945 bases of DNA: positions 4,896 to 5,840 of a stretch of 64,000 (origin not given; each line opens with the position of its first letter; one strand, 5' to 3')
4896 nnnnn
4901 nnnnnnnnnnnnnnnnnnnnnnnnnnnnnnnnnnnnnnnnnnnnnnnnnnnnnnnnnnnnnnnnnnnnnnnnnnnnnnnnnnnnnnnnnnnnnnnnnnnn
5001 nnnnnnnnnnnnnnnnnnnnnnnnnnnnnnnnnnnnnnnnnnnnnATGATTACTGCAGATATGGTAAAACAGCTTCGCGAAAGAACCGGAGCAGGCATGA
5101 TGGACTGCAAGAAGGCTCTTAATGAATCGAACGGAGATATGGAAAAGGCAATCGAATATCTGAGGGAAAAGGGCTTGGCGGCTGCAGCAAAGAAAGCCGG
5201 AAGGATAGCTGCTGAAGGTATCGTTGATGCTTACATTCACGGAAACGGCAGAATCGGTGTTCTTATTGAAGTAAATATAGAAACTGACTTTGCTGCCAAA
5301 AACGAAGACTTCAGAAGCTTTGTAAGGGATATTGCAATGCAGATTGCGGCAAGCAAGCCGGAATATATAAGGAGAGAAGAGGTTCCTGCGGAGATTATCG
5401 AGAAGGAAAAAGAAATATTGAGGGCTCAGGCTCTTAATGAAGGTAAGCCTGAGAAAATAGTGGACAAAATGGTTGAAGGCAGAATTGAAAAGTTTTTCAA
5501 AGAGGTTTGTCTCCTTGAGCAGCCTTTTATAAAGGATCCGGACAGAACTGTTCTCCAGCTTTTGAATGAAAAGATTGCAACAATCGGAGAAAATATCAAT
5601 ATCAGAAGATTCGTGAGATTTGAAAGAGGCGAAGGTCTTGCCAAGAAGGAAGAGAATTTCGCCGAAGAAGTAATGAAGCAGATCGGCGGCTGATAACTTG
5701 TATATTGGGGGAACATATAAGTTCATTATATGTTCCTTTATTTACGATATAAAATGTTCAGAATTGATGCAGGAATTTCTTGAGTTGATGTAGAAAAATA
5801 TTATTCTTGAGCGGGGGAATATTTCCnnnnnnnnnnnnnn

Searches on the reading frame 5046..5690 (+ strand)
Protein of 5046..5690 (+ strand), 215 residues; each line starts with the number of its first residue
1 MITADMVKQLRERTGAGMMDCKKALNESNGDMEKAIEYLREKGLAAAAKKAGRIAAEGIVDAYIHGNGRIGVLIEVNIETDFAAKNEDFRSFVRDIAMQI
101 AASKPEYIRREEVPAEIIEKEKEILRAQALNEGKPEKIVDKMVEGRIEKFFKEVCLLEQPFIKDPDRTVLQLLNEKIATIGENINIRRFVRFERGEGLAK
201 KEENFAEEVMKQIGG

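Call 21: find_encoding_contigs(protein=window:5046-5690:+, flank=10000, max_places=10)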
Protein window:5046-5690:+ (215 aa): no gene with exactly this product is on record in the collection.

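Call 29: find_related_loci(query=window:5046-5690:+, collection=genome_contigs, flank=10000)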
Query window:5046-5690:+ (215 aa) in genome_contigs; peptide patterns used: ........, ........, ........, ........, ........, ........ (x = any residue, [..] = any of these).
600 stretches matched a pattern (row limit reached: there are more); 595 encode a relative of the query (tblastn E <= 1e-3); the best 80 are kept; 80 distinct loci.
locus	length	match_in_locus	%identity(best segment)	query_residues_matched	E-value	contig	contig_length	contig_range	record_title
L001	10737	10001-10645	88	1-215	1e-116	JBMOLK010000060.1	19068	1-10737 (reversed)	MAG: Bacillota bacterium isolate Betzabe_MAG022 MAG022_60, whole genome shotgun sequence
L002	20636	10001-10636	79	2-214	1e-109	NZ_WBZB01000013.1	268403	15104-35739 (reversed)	Alkaliphilus serpentinus strain LacT Alk_LacT_GGACCC_MERGED.PERFECT_contig_13, whole genome shotgun sequence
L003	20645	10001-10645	84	1-215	4e-108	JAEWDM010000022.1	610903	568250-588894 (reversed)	MAG: Bacillota bacterium isolate OH_PBB_98 k127_443444, whole genome shotgun sequence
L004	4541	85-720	75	2-213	1e-107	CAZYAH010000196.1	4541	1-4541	MAG TPA_asm: uncultured Alicyclobacillaceae bacterium isolate SRP136066_co1_262 genome assembly, contig: NODE_35286_leng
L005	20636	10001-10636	75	1-212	9e-104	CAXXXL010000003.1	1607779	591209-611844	MAG: Christensenellaceae bacterium isolate f799d269-9f17-4ef2-88a6-4e1788b66faa genome assembly, contig: contig_3, whole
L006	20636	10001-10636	74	2-213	2e-102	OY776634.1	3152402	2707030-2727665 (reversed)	MAG: uncultured Saccharofermentans sp. isolate 458ea057-a119-4e25-ad7c-619b59e424da genome assembly, chromosome: 1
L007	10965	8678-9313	72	2-213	3e-102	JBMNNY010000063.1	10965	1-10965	MAG: Bacillota bacterium isolate SBF912SR1HQ0011 scaffold_12939_c1, whole genome shotgun sequence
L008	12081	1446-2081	69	2-213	8e-101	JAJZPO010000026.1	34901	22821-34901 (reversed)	MAG: Bacillota bacterium isolate SKS1.bin126 NODE_2127_length_34901_cov_2.243026, whole genome shotgun sequence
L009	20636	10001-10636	69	2-213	3e-100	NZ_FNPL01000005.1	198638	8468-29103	Thermoactinomyces sp. DSM 45892, whole genome shotgun sequence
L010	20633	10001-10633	71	2-212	2e-99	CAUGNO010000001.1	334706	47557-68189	MAG TPA_asm: uncultured Eubacteriales bacterium isolate SRR16279983_bin.24_MetaWRAP_v1.3_MAG genome assembly, contig: ER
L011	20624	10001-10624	78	2-209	1e-95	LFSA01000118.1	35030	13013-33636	MAG: Pelotomaculum sp. DTU098 scaffold11493, whole genome shotgun sequence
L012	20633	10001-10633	68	2-213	6e-94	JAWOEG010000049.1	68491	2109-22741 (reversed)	MAG: Eubacteriales bacterium isolate BLK5-3.bin.158 k191_1375092, whole genome shotgun sequence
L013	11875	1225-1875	67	1-215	7e-94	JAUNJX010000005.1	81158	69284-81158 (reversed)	MAG: Clostridia bacterium isolate S2R_St_10 NODE_85_length_81158_cov_8.145753, whole genome shotgun sequence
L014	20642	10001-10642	66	2-215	2e-93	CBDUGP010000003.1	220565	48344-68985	MAG TPA_asm: uncultured bacterium isolate SRR22808116_maxbin2_13 genome assembly, contig: ERZ25043450.13, whole genome s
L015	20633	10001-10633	69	2-212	1e-88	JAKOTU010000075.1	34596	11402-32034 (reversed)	MAG: Bacillota bacterium isolate CAAI_maxbin.063_sub k201_423550, whole genome shotgun sequence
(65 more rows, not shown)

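Call 38: find_homologous_proteins(query=window:5046-5690:+, max_evalue=1e-60)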
Query window:5046-5690:+ (215 aa): 7986 proteins with E <= 1e-60 among 8000 candidates; the best 120 are listed.
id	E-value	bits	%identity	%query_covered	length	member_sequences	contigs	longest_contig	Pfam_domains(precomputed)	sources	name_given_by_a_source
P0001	1.5e-130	451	100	100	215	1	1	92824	PF25025.1,PF00889.26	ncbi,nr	ncbi:MAG: translation elongation factor Ts [Clostridia bacterium]|nr:translation elongation factor T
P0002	7.4e-124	429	93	100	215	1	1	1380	PF25025.1,PF00889.26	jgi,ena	-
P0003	3.1e-122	424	91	100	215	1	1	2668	PF25025.1,PF00889.26,PF28540.1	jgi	-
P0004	5.4e-122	423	91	100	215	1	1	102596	PF25025.1,PF00889.26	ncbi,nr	ncbi:MAG: translation elongation factor Ts [Clostridia bacterium]|nr:translation elongation factor T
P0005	7.1e-122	422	91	100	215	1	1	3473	PF25025.1,PF00889.26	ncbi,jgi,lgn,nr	ncbi:MAG: translation elongation factor Ts [Clostridiaceae bacterium]|nr:translation elongation fact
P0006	7.2e-122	422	91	100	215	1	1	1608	PF25025.1,PF00889.26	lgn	-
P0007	1.1e-121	422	91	100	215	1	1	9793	PF25025.1,PF00889.26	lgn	-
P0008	1.2e-121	422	91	100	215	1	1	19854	PF25025.1,PF00889.26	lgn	-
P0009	4.1e-121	420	91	100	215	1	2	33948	PF25025.1,PF00889.26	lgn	-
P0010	5.8e-121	420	91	100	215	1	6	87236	PF25025.1,PF00889.26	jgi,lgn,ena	-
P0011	1.0e-120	419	90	100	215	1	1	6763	PF25025.1,PF00889.26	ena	-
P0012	1.1e-120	419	-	-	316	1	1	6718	PF00889.26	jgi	jgi:elongation factor Ts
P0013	4.5e-120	417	89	100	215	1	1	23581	PF25025.1,PF00889.26,PF28540.1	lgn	-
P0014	4.5e-120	417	90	100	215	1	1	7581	PF25025.1,PF00889.26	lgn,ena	-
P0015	6.7e-120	416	89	100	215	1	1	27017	PF25025.1,PF00889.26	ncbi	-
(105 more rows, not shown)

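Call 39: find_encoding_contigs(protein=P0002, flank=10000, max_places=3)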
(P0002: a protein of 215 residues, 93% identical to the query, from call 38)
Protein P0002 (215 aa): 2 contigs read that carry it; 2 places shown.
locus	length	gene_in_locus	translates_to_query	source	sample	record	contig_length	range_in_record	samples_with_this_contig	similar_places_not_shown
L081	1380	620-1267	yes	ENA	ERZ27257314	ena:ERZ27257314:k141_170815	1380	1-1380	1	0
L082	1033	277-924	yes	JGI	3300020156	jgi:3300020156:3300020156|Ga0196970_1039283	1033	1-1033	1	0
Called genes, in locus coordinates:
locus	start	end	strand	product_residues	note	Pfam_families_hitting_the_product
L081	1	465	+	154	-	?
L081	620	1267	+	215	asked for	PF00889:EF_TS, PF25025:EF-Ts_N (weak)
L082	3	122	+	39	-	?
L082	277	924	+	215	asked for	PF00889:EF_TS, PF25025:EF-Ts_N (weak)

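Call 40: find_encoding_contigs(protein=P0004, flank=10000, max_places=3)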
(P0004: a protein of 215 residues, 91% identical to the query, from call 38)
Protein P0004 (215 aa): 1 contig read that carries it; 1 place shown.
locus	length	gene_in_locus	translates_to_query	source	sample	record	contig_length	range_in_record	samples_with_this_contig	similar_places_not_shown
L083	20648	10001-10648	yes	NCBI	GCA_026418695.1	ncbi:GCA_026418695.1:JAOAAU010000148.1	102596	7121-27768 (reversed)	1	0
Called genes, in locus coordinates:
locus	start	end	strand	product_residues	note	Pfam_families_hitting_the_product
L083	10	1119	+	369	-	PF02618:YceG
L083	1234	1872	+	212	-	PF01135:PCMT, PF01596:Methyltransf_3, PF13847:Methyltransf_31, PF08241:Methyltransf_11 (weak), PF13578:Methyltransf_24, PF13649:Methyltransf_25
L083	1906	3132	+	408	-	PF01136:Peptidase_U32, PF16325:Peptidase_U32_C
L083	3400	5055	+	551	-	PF03717:PBP_dimer, PF00905:Transpeptidase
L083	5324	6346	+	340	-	PF13487:HD_5, PF01966:HD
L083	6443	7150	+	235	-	PF04542:Sigma70_r2, PF04545:Sigma70_r4, PF01381:HTH_3 (weak)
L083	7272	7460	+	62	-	-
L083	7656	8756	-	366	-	PF01594:AI-2E_transport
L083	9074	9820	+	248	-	PF00318:Ribosomal_S2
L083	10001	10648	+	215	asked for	PF00889:EF_TS, PF25025:EF-Ts_N (weak)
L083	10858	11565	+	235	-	PF00696:AA_kinase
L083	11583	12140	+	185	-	PF01765:RRF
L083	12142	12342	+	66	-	-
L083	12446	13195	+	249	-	PF01255:Prenyltransf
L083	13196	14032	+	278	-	PF01148:CTP_transf_1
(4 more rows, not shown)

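Call 41: find_encoding_contigs(protein=P0010, flank=10000, max_places=4)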
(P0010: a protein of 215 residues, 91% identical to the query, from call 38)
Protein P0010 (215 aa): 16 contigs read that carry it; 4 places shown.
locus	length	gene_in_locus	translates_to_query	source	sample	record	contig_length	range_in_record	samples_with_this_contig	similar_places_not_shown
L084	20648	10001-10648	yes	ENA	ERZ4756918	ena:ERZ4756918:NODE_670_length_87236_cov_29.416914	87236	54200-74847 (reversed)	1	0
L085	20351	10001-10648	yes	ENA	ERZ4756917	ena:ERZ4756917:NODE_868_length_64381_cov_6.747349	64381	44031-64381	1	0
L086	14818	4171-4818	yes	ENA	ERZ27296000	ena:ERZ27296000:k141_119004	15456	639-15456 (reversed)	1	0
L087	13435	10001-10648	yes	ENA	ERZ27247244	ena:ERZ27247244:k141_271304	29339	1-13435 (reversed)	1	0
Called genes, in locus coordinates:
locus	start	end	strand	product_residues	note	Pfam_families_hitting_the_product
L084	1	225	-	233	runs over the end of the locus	PF04542:Sigma70_r2, PF04545:Sigma70_r4, PF01381:HTH_3 (weak)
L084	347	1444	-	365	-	PF01594:AI-2E_transport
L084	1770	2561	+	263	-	PF00528:BPD_transp_1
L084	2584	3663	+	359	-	PF09084:NMT1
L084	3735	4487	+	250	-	PF00005:ABC_tran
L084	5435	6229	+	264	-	-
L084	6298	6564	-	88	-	-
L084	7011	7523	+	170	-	-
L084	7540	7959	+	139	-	-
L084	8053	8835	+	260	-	PF26969:DUF8305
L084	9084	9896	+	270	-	PF00318:Ribosomal_S2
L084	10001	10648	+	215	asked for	PF00889:EF_TS, PF25025:EF-Ts_N (weak)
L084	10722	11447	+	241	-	PF00696:AA_kinase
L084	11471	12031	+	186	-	PF01765:RRF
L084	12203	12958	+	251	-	PF01255:Prenyltransf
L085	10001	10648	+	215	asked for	PF00889:EF_TS, PF25025:EF-Ts_N (weak)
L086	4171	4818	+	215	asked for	PF00889:EF_TS, PF25025:EF-Ts_N (weak)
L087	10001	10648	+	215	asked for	PF00889:EF_TS, PF25025:EF-Ts_N (weak)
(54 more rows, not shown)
